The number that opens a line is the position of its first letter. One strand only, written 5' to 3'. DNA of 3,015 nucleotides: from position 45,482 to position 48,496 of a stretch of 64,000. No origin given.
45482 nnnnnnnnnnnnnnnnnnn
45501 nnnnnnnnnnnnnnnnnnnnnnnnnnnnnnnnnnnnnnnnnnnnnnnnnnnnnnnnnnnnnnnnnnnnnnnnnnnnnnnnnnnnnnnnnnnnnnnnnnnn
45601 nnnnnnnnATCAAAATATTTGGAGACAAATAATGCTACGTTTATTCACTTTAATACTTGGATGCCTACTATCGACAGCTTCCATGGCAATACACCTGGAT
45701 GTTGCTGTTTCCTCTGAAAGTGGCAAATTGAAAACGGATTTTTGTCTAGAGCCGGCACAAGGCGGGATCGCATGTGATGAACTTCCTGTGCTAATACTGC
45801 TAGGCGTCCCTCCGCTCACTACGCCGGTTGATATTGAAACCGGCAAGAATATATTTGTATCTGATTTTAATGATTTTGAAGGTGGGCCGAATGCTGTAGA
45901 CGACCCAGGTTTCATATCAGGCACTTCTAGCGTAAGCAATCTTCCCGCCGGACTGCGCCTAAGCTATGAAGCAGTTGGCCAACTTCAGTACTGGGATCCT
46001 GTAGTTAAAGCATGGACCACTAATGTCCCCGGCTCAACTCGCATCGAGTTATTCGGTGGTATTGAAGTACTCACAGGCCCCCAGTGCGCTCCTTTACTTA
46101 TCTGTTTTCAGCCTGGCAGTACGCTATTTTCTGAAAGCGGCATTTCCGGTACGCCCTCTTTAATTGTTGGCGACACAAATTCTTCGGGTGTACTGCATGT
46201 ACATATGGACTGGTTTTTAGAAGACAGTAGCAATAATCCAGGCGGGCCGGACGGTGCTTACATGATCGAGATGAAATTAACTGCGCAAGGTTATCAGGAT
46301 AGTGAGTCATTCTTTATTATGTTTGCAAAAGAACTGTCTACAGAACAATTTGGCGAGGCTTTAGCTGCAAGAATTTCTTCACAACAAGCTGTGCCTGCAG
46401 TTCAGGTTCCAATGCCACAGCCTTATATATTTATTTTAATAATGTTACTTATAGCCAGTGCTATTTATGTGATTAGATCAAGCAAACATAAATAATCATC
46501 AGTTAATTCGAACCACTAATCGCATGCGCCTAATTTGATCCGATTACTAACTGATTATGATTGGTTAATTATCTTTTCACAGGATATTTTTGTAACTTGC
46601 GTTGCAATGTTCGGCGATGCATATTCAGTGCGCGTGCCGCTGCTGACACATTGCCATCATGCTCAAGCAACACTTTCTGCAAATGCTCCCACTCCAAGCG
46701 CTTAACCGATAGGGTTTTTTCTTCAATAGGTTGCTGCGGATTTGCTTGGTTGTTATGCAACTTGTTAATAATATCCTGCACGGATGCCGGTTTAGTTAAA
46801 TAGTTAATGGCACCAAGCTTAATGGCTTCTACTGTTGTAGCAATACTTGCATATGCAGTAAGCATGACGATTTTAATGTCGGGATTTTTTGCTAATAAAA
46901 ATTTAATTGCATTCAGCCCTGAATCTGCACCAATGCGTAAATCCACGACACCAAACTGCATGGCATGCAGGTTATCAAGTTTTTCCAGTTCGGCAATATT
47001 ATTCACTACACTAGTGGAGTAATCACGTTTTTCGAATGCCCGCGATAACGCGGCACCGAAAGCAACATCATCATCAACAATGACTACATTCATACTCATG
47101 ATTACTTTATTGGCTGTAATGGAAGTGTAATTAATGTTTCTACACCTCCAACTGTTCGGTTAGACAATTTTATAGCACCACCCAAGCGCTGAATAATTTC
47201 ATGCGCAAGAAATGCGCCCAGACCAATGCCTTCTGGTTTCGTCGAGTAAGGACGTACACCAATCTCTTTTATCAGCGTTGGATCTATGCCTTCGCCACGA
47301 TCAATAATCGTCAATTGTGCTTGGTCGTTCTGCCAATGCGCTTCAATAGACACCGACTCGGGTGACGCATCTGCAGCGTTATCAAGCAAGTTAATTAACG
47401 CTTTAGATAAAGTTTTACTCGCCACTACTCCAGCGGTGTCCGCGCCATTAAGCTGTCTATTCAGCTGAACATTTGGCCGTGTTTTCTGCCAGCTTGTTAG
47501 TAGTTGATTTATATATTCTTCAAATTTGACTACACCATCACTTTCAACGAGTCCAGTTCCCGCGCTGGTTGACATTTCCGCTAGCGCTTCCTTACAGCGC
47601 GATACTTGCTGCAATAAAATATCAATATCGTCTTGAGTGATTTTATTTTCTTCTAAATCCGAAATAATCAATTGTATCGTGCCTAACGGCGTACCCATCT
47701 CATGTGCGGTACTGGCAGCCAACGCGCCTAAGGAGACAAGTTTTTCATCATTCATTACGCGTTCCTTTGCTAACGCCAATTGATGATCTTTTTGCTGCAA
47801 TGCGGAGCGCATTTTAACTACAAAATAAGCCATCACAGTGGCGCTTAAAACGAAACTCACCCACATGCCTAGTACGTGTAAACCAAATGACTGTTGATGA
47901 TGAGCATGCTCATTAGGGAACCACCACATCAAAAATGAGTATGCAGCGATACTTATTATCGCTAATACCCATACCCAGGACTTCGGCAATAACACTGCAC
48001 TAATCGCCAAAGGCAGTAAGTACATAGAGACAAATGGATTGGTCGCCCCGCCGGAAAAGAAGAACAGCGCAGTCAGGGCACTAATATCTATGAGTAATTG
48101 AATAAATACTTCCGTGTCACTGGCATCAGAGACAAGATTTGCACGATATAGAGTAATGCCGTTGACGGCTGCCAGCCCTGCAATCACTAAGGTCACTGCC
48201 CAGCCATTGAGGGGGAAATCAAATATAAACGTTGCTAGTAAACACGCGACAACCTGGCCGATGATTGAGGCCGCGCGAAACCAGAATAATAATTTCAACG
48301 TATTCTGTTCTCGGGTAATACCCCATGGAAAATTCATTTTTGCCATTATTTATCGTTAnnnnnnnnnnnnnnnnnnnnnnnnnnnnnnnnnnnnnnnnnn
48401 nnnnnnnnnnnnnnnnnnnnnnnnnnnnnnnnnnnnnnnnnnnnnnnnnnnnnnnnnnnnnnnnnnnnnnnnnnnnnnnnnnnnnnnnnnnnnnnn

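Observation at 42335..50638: Locus of two TonB-dependent receptors, a RegB/RegA-type redox two-component system and two paralogous VPxP-CTERM secreted proteins: candidate novel surface metal-acquisition module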

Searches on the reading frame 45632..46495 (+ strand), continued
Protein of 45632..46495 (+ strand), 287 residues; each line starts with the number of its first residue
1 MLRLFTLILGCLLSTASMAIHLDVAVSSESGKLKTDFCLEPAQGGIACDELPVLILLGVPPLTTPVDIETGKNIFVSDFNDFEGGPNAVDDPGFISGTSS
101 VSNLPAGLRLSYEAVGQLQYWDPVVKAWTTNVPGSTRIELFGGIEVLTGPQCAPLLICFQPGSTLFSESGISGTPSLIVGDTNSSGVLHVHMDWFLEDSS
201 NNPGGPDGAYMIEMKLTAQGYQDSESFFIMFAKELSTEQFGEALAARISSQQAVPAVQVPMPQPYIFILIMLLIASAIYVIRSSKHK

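Call 109: search_protein_families(library=ncbifam, proteins=[L003:5942-6628:+, L017:5290-6129:+, L017:4400-5251:+, L017:1413-3521:-], max_evalue=0.001)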
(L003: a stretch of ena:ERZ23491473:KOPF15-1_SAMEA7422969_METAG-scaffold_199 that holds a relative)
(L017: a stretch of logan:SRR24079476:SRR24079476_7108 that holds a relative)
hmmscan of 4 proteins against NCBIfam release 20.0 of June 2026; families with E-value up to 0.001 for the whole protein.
L003:5942-6628:+ (229 aa): 7 families
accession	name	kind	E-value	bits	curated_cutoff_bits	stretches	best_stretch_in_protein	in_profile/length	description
NF008646.0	PRK11639.1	equivalog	1.4e-37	129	167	1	69-214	2-148/171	zinc uptake transcriptional repressor Zur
NF051892.1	TransRegFurBacil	equivalog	2.3e-13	50.5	220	1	81-214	9-145/149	ferric iron uptake transcriptional regulator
NF052545.1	TransRegPerRClab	equivalog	9e-09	35.4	180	1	87-214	11-136/138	transcriptional regulator PerR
NF051891.1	TransRegFurHelico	equivalog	4e-05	23.6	200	1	72-186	6-119/148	ferric iron uptake transcriptional regulator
NF047406.1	TransRegPerRTherm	equivalog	5e-05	23.5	200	1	90-213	5-126/130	manganese-dependent transcriptional regulator PerR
NF006999.0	PRK09462.1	equivalog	5.1e-05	22.9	146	1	85-210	9-134/148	ferric iron uptake transcriptional regulator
NF045677.1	FeRespRegIrr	equivalog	0.00092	19.3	170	0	85-169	5-89/127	Fur family transcriptional regulator Irr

L017:5290-6129:+ (279 aa): 5 families
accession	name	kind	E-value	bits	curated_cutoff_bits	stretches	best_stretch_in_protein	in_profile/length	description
NF040463.1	all3515_fam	subfamily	3.9e-76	255.8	75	1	32-255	2-226/227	all3515 family Zur-repressed PEP-CTERM protein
NF038126.1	PEP_CTERM_FxDxF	subfamily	4.1e-08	33.6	50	1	248-276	137-165/165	FxDxF family PEP-CTERM protein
NF038119.1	PEP_CTERM_MHFG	equivalog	4.1e-06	27.3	100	1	243-277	226-260/260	MHFG family PEP-CTERM protein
NF033554.9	floc_PepA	equivalog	5.6e-06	26.3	80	1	182-278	173-260/261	flocculation-associated PEP-CTERM protein PepA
NF038129.1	PEP_NF038129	equivalog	4.5e-05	23.4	65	1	217-276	133-194/194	NF038129 family PEP-CTERM protein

L017:4400-5251:+ (283 aa): 4 families
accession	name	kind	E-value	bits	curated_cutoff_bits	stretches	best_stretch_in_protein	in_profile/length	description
NF035944.1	PEPxxWA-CTERM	domain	1.4e-09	37.6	35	1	256-279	1-24/24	PEPxxWA-CTERM sorting domain-containing protein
NF038129.1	PEP_NF038129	equivalog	3.7e-09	36.7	65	1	239-279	150-194/194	NF038129 family PEP-CTERM protein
NF038126.1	PEP_CTERM_FxDxF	subfamily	7.8e-06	26.2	50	1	253-279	139-165/165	FxDxF family PEP-CTERM protein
NF038119.1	PEP_CTERM_MHFG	equivalog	6.8e-05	23.3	100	1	248-279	228-259/260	MHFG family PEP-CTERM protein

L017:1413-3521:- (702 aa): 6 families
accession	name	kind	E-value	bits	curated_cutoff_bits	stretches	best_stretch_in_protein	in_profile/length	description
NF038289.1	Zn_piracy_ZnuD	exception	4e-75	253.8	950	2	290-701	302-684/685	zinc piracy TonB-dependent receptor ZnuD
TIGR01785.1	TonB-hemin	subfamily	7.9e-18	64.2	316.85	2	35-173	1-146/677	TonB-dependent heme/hemoglobin receptor family protein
TIGR01786.1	TonB-hemlactrns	subfamily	2.1e-14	52.8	323.75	2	462-702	463-719/719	TonB-dependent hemoglobin/transferrin/lactoferrin family receptor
TIGR01783.1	TonB-siderophor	subfamily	2.2e-08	33.2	223.5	0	56-172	8-122/649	TonB-dependent siderophore receptor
TIGR01778.1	TonB-copper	equivalog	2.9e-05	23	472.45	0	79-156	26-104/637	TonB-dependent copper receptor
TIGR01779.1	TonB-B12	equivalog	0.00033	19.3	599.7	1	32-165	27-165/614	TonB-dependent vitamin B12 receptor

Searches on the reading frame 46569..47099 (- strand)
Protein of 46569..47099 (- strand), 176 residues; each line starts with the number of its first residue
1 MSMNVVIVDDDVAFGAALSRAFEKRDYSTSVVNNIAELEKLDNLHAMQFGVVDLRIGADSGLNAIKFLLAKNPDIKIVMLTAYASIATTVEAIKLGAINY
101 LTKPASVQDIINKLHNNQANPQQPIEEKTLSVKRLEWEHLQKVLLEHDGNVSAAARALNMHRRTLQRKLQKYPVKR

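Call 3: search_protein_families(library=pfam, proteins=[window:46569-47099:-], max_evalue=0.01)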
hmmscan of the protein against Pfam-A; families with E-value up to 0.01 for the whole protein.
window:46569-47099:- (176 aa): 4 families
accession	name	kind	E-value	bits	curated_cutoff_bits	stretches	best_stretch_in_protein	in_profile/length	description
PF00072.30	Response_reg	-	7.6e-19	68.4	30.2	1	5-114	1-110/111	Response regulator receiver domain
PF02954.25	HTH_8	-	6.4e-13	48.7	22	1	133-172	3-42/42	Bacterial regulatory protein, Fis family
PF13556.12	HTH_30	-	2.3e-07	30.9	27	1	143-171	7-35/59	PucR C-terminal helix-turn-helix domain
PF13551.12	HTH_29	-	0.0046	17.5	28.1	1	145-169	7-33/64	Winged helix-turn helix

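Call 4: search_protein_families(library=ncbifam, proteins=[window:46569-47099:-], max_evalue=0.01)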
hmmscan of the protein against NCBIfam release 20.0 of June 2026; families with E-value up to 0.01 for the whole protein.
window:46569-47099:- (176 aa): 81 families (the best 25 are shown)
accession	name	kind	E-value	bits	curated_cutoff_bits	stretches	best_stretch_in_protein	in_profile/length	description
NF033791.1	ActR_PrrA_rreg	equivalog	8.9e-48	162.5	250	1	4-171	3-169/173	ActR/PrrA/RegA family redox response regulator transcription factor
NF008469.0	PRK11361.1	equivalog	4.1e-20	71.9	714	2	4-110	6-112/461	acetoacetate metabolism transcriptional regulator AtoC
NF007689.0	PRK10365.1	equivalog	3.9e-16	58.9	760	1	3-123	6-126/441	sigma-54-dependent response regulator transcription factor ZraR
TIGR01818.1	ntrC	equivalog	1.3e-15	57.2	558.6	1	5-126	1-122/463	nitrogen regulation protein NR(I)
NF007005.1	PRK09468.1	equivalog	1.7e-15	57.1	331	1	4-115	5-116/237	osmolarity response regulator transcription factor OmpR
NF041734.1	resp_reg_RppA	equivalog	2.4e-14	53.2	250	1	3-153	1-152/229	two-component system response regulator RppA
NF041946.1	LuxO_transreg_Vib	equivalog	4.1e-14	52.2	800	1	16-110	9-104/463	quorum-sensing sigma-54 dependent transcriptional regulator LuxO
NF040749.1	tetrathio_RR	equivalog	1.5e-13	50.9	290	1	6-131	3-128/191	tetrathionate respiration response regulator TtrR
NF006900.1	PRK09390.1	equivalog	3.5e-13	49.6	255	1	3-125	5-127/203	response regulator FixJ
TIGR02154.1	PhoB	equivalog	1.9e-12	47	296.2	1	1-153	1-155/226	phosphate regulon transcriptional regulator PhoB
NF047793.1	ResRegPgtA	equivalog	2.8e-12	46.2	650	1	3-138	6-141/414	two-component system response regulator PgtA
NF049963.1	RespRegFlgRCampy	domain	2e-11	43.4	750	1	3-114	1-109/429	fla regulon two-component system response regulator FlgR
TIGR02915.1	PEP_resp_reg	equivalog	2.4e-10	39.8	502.6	1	6-108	2-107/445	PEP-CTERM-box response regulator transcription factor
NF008176.1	PRK10923.1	equivalog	2.6e-10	39.5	620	1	4-116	5-117/469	nitrogen regulation protein NR(I)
NF053854.1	RespRegPhoBBctds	equivalog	2.8e-10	39.9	270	1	5-159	1-162/225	two-component system response regulator PhoB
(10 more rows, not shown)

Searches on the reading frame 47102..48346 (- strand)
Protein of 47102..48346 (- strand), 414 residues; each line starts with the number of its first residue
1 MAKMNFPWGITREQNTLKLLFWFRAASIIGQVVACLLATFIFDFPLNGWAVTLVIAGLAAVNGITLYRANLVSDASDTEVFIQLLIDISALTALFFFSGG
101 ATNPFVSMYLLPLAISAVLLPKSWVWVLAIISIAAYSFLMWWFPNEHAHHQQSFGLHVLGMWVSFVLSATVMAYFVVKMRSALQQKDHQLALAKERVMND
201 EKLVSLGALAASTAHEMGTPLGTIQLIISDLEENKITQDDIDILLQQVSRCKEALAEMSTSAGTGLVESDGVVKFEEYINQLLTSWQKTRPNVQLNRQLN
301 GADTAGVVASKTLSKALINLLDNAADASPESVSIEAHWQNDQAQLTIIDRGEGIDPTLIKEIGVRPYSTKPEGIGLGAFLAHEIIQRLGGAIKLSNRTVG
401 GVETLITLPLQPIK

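Call 3: search_protein_families(library=pfam, proteins=[window:47102-48346:-], max_evalue=0.01)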
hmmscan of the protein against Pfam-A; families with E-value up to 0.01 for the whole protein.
window:47102-48346:- (414 aa): 4 families
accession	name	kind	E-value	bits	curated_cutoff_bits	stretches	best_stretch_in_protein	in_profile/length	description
PF02518.31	HATPase_c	-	1.5e-16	61.2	26.4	1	311-411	4-110/111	Histidine kinase-, DNA gyrase B-, and HSP90-like ATPase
PF13589.12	HATPase_c_3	-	1.1e-06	29.2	25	1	313-365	3-55/137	Histidine kinase-, DNA gyrase B-, and HSP90-like ATPase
PF25323.1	6TM_PilS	-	8e-06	26.1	27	1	51-167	51-171/189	PilS-like transmembrane domain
PF00512.31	HisKA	-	0.00015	22.2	26.9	1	206-257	2-56/66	His Kinase A (phospho-acceptor) domain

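Call 4: search_protein_families(library=ncbifam, proteins=[window:47102-48346:-], max_evalue=0.01)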
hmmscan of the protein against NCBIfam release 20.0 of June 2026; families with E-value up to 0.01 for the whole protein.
window:47102-48346:- (414 aa): 61 families (the best 25 are shown)
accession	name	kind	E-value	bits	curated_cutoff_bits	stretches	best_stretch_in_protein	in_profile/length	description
NF033792.0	ActS_PrrB_HisK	equivalog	9.6e-70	235.5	350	1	17-399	10-406/423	ActS/PrrB/RegB family redox-sensitive histidine kinase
NF045988.1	HisKinRegBRhodob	equivalog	3.3e-48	164.1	570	1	17-397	20-419/462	sensor histidine kinase RegB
NF008468.0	PRK11360.1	equivalog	1.4e-25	89.8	646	1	193-412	383-610/616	two-component system sensor histidine kinase AtoS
NF007688.0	PRK10364.1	equivalog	1.9e-20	73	479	1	153-411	193-452/460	two-component system sensor histidine kinase ZraS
NF040750.1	tetrathio_HK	equivalog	1.2e-18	67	750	1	150-398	283-542/555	tetrathionate respiration histidine kinase TtrS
NF008312.0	PRK11100.1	equivalog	7e-18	64.7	356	1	213-410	263-474/477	two-component system sensor histidine kinase CreC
TIGR02916.1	PEP_his_kin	equivalog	2.3e-17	62.8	300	1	235-409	508-679/679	XrtA/PEP-CTERM system histidine kinase PrsK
NF053867.1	SprKinKinDBac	equivalog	6.4e-17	61.2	775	1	193-410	272-497/500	sporulation kinase KinD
NF038348.1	T2SS_HK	subfamily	1.1e-13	50.5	450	2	311-410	470-573/574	histidine kinase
NF008298.1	PRK11086.1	subfamily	1.2e-13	50.3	520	1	304-411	415-526/529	DcuS/MalK family sensor histidine kinase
NF007898.0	PRK10604.1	equivalog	2.8e-13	49.8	478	1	203-410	209-423/433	two-component system sensor histidine kinase RstB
NF008025.0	PRK10755.1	equivalog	3.6e-12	45.6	314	1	209-409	146-355/362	two-component system sensor histidine kinase PmrB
TIGR02966.1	phoR_proteo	equivalog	5.7e-12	45.3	334.2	1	210-395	118-320/333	phosphate regulon sensor histidine kinase PhoR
NF012163.2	BaeS_SmeS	equivalog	5.8e-12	45.3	500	1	208-409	242-457/457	sensor histidine kinase efflux regulator BaeS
NF047794.1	HisKinPtgB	equivalog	5.4e-11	41.5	1000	1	187-395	423-640/656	two-component system sensor histidine kinase PgtB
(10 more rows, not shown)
